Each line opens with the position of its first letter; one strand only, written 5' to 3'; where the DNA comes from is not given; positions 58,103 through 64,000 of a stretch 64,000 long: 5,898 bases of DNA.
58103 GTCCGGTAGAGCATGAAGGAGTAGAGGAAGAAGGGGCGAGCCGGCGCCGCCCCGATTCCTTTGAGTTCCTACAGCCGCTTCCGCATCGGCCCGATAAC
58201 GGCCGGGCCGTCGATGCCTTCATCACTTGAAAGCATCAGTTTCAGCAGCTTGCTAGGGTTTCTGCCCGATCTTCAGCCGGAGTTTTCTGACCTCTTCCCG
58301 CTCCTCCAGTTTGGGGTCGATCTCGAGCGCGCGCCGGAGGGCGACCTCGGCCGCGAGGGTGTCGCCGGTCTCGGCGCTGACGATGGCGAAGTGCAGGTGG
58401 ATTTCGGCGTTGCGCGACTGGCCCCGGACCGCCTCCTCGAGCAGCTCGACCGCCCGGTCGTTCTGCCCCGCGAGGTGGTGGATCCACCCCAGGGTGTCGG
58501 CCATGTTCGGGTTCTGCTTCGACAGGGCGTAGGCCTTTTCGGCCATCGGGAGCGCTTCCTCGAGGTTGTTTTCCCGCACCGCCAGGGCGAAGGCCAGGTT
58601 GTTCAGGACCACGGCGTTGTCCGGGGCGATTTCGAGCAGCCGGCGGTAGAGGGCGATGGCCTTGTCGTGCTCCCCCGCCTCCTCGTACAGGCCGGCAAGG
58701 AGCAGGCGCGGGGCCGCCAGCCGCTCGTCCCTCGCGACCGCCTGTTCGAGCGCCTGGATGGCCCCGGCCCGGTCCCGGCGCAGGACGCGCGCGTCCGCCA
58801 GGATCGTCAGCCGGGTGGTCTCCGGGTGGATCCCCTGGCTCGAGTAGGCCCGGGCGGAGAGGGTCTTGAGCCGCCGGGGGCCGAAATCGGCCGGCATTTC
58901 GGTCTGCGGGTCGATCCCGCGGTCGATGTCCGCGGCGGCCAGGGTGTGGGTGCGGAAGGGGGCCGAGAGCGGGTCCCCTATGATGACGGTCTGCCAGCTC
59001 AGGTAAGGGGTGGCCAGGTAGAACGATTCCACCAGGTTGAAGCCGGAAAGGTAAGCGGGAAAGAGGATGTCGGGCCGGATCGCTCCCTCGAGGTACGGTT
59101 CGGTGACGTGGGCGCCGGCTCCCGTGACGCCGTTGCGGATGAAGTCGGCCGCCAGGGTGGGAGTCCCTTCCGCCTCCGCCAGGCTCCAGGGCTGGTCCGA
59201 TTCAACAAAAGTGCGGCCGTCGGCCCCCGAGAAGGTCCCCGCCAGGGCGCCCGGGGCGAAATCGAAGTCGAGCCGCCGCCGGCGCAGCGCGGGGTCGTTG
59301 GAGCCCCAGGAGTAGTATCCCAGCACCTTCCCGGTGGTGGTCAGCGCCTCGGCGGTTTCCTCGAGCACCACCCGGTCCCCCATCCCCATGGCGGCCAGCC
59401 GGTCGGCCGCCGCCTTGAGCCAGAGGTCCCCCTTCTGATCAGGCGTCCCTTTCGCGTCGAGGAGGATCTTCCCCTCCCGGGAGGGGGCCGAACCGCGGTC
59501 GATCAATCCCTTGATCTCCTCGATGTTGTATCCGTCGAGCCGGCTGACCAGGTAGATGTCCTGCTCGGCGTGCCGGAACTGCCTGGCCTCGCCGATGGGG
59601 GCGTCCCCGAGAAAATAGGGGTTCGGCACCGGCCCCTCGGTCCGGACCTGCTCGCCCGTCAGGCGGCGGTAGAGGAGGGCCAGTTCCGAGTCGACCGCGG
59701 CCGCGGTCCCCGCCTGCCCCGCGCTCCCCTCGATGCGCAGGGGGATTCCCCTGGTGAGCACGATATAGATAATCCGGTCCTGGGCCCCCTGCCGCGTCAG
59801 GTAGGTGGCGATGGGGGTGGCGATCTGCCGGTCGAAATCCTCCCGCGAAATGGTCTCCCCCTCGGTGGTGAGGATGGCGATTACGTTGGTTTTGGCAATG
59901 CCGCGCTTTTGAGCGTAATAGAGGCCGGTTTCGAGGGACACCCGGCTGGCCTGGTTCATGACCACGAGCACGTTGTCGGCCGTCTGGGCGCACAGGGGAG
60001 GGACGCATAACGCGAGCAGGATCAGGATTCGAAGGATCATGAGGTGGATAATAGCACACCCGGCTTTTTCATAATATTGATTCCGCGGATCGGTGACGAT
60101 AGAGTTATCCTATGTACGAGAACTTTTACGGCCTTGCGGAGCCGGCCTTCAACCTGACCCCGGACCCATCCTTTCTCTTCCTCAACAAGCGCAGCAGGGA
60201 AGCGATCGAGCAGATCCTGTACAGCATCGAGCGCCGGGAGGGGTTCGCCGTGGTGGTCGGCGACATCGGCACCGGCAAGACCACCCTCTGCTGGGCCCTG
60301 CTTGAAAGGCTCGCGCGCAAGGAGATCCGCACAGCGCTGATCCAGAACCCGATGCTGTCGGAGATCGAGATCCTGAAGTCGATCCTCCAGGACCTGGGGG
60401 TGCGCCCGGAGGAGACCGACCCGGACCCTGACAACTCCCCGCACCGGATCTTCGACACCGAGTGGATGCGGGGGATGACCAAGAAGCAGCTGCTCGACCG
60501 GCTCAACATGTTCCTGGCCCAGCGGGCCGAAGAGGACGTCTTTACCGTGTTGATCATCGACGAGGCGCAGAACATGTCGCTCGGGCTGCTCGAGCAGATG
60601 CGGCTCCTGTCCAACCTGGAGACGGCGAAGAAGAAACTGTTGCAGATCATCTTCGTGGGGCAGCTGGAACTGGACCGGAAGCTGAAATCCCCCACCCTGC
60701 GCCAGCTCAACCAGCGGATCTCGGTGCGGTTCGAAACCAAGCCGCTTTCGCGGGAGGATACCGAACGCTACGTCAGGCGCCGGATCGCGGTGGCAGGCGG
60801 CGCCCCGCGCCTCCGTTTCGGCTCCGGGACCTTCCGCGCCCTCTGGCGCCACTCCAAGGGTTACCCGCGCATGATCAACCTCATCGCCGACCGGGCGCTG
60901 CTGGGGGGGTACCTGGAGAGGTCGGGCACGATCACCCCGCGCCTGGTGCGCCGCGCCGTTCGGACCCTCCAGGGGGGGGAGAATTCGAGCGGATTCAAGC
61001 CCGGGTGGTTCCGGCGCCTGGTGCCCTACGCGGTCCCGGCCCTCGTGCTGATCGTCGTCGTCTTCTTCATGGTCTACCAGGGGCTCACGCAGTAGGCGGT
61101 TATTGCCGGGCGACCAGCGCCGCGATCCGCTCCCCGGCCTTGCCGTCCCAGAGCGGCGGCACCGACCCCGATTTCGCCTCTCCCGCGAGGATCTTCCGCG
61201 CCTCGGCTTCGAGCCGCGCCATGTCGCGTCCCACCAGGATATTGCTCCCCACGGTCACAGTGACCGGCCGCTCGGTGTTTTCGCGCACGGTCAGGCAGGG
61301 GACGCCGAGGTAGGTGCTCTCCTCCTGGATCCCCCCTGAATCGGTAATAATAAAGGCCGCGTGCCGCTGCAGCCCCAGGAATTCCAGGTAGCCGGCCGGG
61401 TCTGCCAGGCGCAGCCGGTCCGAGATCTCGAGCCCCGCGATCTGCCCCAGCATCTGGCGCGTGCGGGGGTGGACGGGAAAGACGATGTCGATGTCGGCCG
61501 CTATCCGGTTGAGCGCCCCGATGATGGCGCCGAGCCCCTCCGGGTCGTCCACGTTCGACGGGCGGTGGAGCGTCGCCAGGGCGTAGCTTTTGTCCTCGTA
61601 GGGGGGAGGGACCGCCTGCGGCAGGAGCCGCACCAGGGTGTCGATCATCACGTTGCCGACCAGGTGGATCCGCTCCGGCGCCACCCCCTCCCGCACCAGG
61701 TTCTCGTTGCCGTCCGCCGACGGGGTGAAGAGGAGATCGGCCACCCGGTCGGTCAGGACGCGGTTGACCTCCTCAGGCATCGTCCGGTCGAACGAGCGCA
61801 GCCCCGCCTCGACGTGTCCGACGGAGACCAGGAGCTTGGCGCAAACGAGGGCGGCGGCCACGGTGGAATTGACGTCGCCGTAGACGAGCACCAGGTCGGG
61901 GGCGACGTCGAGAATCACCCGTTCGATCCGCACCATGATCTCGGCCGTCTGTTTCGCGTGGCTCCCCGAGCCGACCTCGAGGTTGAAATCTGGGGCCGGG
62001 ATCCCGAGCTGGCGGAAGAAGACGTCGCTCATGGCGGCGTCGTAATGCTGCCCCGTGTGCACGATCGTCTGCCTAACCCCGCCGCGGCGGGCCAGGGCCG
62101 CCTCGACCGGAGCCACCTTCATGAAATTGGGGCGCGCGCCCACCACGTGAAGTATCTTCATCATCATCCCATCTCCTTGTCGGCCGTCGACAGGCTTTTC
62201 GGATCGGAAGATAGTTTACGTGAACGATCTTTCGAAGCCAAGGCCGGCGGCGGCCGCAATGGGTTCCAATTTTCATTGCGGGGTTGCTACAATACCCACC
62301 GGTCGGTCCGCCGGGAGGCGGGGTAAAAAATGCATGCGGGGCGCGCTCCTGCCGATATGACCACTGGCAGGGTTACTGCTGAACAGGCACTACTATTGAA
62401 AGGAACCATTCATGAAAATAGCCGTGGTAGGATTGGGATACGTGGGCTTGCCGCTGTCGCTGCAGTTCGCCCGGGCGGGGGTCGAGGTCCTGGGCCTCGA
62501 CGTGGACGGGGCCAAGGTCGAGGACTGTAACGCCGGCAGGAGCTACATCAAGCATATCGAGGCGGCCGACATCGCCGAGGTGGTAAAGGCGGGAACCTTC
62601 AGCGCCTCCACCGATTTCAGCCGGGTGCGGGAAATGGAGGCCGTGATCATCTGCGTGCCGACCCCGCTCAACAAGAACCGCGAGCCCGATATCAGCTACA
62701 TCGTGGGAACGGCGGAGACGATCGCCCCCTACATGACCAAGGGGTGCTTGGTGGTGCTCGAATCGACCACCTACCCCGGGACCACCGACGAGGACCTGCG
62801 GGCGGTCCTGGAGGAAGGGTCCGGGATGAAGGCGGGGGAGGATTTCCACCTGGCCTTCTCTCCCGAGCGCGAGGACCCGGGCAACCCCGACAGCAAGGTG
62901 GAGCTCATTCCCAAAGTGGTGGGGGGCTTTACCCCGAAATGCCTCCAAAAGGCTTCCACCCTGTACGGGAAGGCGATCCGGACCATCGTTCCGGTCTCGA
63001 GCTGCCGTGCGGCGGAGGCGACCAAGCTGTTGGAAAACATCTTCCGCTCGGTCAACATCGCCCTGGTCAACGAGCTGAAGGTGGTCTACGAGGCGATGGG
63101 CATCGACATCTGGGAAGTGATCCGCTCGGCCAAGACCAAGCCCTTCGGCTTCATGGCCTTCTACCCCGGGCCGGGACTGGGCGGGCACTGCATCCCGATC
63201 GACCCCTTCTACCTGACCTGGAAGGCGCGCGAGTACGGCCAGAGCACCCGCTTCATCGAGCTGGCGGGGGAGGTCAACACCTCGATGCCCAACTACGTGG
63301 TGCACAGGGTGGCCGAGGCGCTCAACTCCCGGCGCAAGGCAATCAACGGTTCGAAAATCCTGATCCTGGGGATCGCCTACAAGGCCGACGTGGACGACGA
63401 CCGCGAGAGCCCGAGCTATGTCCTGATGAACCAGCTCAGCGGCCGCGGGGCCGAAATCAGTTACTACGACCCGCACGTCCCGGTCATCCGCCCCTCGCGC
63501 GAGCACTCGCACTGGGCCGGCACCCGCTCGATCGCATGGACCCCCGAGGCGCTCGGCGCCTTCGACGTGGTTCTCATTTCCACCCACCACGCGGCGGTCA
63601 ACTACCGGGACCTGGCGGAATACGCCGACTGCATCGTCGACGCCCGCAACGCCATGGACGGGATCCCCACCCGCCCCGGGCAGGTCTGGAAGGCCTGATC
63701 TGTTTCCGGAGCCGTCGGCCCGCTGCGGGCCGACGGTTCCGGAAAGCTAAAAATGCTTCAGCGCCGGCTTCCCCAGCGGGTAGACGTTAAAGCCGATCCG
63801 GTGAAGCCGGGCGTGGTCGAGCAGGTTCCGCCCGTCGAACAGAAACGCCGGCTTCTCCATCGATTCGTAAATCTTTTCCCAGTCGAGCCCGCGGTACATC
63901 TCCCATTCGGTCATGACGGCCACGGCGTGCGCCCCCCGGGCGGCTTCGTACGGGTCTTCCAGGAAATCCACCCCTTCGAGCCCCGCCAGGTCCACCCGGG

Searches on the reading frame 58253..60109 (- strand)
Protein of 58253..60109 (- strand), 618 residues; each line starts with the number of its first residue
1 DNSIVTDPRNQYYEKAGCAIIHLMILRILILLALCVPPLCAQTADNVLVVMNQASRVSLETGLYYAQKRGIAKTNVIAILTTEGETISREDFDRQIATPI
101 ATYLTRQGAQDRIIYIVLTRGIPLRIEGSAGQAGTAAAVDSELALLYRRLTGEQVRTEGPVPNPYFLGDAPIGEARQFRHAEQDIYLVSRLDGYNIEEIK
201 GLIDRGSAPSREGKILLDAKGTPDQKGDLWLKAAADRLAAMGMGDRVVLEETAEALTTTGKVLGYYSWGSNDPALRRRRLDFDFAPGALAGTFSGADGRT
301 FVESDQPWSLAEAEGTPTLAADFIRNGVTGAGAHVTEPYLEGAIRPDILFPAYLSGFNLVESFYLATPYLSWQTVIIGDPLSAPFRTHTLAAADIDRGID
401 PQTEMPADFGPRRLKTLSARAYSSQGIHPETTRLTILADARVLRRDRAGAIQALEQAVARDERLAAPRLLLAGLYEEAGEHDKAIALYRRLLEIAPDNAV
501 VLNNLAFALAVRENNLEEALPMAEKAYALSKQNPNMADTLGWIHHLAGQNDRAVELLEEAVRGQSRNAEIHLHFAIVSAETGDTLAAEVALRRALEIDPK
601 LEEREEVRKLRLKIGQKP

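Call 11: search_protein_families(library=pfam, proteins=[window:58253-60109:-])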
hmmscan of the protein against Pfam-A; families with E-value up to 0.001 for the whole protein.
window:58253-60109:- (618 aa): 17 families
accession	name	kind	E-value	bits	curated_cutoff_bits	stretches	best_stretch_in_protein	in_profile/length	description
PF14559.12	TPR_19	-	5.6e-15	55.9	25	2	446-500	6-60/68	Tetratricopeptide repeat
PF13181.12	TPR_8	-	1.7e-12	46.8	25.7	0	470-498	6-34/34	Tetratricopeptide repeat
PF13424.12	TPR_12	-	4.8e-12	46.3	30.1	2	468-532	6-77/77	Tetratricopeptide repeat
PF07719.23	TPR_2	-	2e-11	43.5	27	1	471-498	7-34/34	Tetratricopeptide repeat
PF13428.12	TPR_14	-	4.1e-10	39.8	23.5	1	468-506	4-42/44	Tetratricopeptide repeat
PF13432.12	TPR_16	-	9.1e-10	39.3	32.7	1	437-499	3-65/65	Tetratricopeptide repeat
PF13414.12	TPR_11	-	1.2e-09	38.1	26.8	1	477-509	6-38/42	TPR repeat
PF12895.13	ANAPC3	-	1.7e-08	35.1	27.2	1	514-591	3-79/82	Anaphase-promoting complex, cyclosome, subunit 3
PF13431.12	TPR_17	-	2.1e-08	34.2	24.4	0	487-519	1-32/34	Tetratricopeptide repeat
PF00515.34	TPR_1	-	2.4e-08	33.9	27.8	0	471-498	7-34/34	Tetratricopeptide repeat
PF13176.12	TPR_7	-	4.4e-08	33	27.9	1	470-498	4-32/36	Tetratricopeptide repeat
PF13174.12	TPR_6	-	8.2e-07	29.7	26.3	0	469-497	4-32/33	Tetratricopeptide repeat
PF13429.12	TPR_15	-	2.7e-05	24.2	26.2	1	469-595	150-275/280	Tetratricopeptide repeat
PF23914.1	TPR_CcmH_CycH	-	5.1e-05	23.6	42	0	510-599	60-152/158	Cytochrome c-type biogenesis protein H TPR domain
PF24575.1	TPR_Slam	-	9.2e-05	23.3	35.2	0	472-518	54-99/104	Surface lipoprotein assembly modifier, N-terminal TPR repeats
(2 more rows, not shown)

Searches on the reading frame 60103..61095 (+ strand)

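Call 11: search_protein_families(library=pfam, proteins=[window:60103-61095:+])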
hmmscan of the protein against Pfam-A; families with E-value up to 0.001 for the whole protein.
window:60103-61095:+ (330 aa): 9 families
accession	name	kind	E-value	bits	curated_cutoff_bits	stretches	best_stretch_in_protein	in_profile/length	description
PF13401.12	AAA_22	-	3.5e-24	86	27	1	44-194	3-130/130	AAA domain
PF13191.12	AAA_16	-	9.5e-14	52.7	32.6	1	33-179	10-164/167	AAA ATPase domain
PF13604.12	AAA_30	-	6.7e-05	23.1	27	0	27-73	2-45/191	AAA domain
PF04851.21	ResIII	-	7.3e-05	23.2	22.5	1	28-155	5-134/164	Type III restriction enzyme, res subunit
PF01637.24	ATPase_2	-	0.00013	22.3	33.2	1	33-174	6-137/225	ATPase domain predominantly from Archaea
PF13245.12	AAA_19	-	0.00028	21.5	25.1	0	45-186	10-124/134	AAA domain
PF13086.12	AAA_11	-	0.00033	20.9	27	0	27-73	2-44/257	AAA domain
PF09848.15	SLFN-g3_helicase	-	0.00053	19.8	24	0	49-160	4-93/354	Schlafen group 3, DNA/RNA helicase domain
PF20703.3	nSTAND1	-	0.0006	20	27.1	1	33-232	21-204/379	Novel STAND NTPase 1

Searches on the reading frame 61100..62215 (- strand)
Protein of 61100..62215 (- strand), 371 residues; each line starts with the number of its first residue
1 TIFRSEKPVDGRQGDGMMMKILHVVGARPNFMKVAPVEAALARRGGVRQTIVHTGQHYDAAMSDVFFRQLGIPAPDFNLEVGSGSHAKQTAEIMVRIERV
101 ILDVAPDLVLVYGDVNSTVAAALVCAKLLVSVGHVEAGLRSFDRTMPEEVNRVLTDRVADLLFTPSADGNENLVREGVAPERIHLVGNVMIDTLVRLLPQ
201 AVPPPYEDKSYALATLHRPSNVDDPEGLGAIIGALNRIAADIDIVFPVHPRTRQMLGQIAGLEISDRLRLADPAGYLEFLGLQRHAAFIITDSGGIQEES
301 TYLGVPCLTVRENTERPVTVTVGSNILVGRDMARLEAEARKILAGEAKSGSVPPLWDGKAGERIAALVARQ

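Call 11: search_protein_families(library=pfam, proteins=[window:61100-62215:-])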
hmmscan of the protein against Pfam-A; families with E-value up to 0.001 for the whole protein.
window:61100-62215:- (371 aa): 2 families
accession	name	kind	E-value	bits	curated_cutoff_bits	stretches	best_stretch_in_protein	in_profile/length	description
PF02350.25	Epimerase_2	-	1.8e-106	356.3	30.6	1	40-367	2-345/347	UDP-N-acetylglucosamine 2-epimerase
PF13579.12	Glyco_trans_4_4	-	3.3e-05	24.7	29.7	1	39-188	12-157/158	Glycosyl transferase 4-like domain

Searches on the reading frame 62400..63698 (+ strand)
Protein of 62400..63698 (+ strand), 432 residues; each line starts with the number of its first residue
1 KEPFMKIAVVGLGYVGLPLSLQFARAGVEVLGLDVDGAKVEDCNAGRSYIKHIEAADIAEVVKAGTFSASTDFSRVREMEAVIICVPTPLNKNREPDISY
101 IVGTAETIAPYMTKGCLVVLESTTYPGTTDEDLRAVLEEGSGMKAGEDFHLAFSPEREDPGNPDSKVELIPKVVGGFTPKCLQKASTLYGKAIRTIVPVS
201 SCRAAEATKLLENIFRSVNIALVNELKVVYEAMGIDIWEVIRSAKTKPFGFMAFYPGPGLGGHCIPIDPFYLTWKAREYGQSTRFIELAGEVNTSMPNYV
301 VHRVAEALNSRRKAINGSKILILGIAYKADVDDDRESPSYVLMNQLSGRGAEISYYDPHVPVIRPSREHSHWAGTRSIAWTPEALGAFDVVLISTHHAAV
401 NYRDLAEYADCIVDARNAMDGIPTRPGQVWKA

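Call 11: search_protein_families(library=pfam, proteins=[window:62400-63698:+])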
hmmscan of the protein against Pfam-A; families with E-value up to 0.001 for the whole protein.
window:62400-63698:+ (432 aa): 5 families
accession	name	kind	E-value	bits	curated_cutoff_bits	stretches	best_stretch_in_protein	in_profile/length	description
PF03721.20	UDPG_MGDP_dh_N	-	3.8e-45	154.2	27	1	5-183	1-181/187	UDP-glucose/GDP-mannose dehydrogenase family, NAD binding domain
PF00984.24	UDPG_MGDP_dh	-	1.7e-31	108.6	25.4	1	203-294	1-93/94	UDP-glucose/GDP-mannose dehydrogenase family, central domain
PF03720.21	UDPG_MGDP_dh_C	-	6.9e-19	68.6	30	1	321-420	1-102/103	UDP-glucose/GDP-mannose dehydrogenase family, UDP binding domain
PF03446.21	NAD_binding_2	-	3.6e-08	34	21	1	6-139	1-110/161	NAD binding domain of 6-phosphogluconate dehydrogenase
PF02737.24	3HCDH_N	-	0.00018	21.9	22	0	6-83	1-83/180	3-hydroxyacyl-CoA dehydrogenase, NAD binding domain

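Call 35: find_encoding_contigs(protein=window:62412-63698:+, flank=10000, max_places=3)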
Protein window:62412-63698:+ (428 aa): 22 contigs read that carry it; 3 places shown.
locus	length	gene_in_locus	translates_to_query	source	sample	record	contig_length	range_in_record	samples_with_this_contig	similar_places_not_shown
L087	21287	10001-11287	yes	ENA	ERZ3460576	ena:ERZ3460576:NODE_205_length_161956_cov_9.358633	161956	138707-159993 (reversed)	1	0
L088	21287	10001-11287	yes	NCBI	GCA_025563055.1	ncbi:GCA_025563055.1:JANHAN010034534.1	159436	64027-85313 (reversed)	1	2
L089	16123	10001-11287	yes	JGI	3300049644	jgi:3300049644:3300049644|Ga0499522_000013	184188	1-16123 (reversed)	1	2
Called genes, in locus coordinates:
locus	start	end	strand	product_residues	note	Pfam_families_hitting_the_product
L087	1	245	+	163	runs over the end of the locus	PF02410:RsfS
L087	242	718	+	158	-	PF02590:SPOUT_MTase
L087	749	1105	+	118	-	PF01258:zf-dskA_traR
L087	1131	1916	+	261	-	PF18912:DZR_2, PF00156:Pribosyltran (weak)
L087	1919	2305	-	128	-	-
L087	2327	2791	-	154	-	PF13490:zf-HC2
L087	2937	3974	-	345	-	PF02547:Queuosine_synth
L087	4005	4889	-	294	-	PF03631:Virul_fac_BrkB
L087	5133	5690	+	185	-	PF01227:GTP_cyclohydroI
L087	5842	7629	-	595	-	PF13176:TPR_7 (faint), PF13174:TPR_6 (faint), PF14559:TPR_19, PF13424:TPR_12, PF13428:TPR_14 (weak), PF13424:TPR_12 (weak), PF12895:ANAPC3 (weak), PF14559:TPR_19 (weak), +6 more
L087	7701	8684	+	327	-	PF13191:AAA_16, PF13401:AAA_22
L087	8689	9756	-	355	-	PF02350:Epimerase_2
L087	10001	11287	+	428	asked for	PF03446:NAD_binding_2, PF03721:UDPG_MGDP_dh_N, PF00984:UDPG_MGDP_dh, PF03720:UDPG_MGDP_dh_C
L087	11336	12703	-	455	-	PF03721:UDPG_MGDP_dh_N, PF00984:UDPG_MGDP_dh, PF03720:UDPG_MGDP_dh_C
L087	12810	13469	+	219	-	PF02517:Rce1-like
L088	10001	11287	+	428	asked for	PF03446:NAD_binding_2, PF03721:UDPG_MGDP_dh_N, PF00984:UDPG_MGDP_dh, PF03720:UDPG_MGDP_dh_C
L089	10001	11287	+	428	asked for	PF03446:NAD_binding_2, PF03721:UDPG_MGDP_dh_N, PF00984:UDPG_MGDP_dh, PF03720:UDPG_MGDP_dh_C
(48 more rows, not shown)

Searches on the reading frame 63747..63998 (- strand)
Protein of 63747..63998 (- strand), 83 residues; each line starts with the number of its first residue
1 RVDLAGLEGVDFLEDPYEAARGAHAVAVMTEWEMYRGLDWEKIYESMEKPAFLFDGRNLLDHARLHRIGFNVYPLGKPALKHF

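Call 11: search_protein_families(library=pfam, proteins=[window:63747-63998:-])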
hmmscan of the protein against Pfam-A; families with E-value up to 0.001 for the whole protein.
window:63747-63998:- (83 aa): 1 family
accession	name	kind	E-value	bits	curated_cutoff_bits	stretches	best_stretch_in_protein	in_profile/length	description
PF03720.21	UDPG_MGDP_dh_C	-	4.3e-13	50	30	1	8-62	50-103/103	UDP-glucose/GDP-mannose dehydrogenase family, UDP binding domain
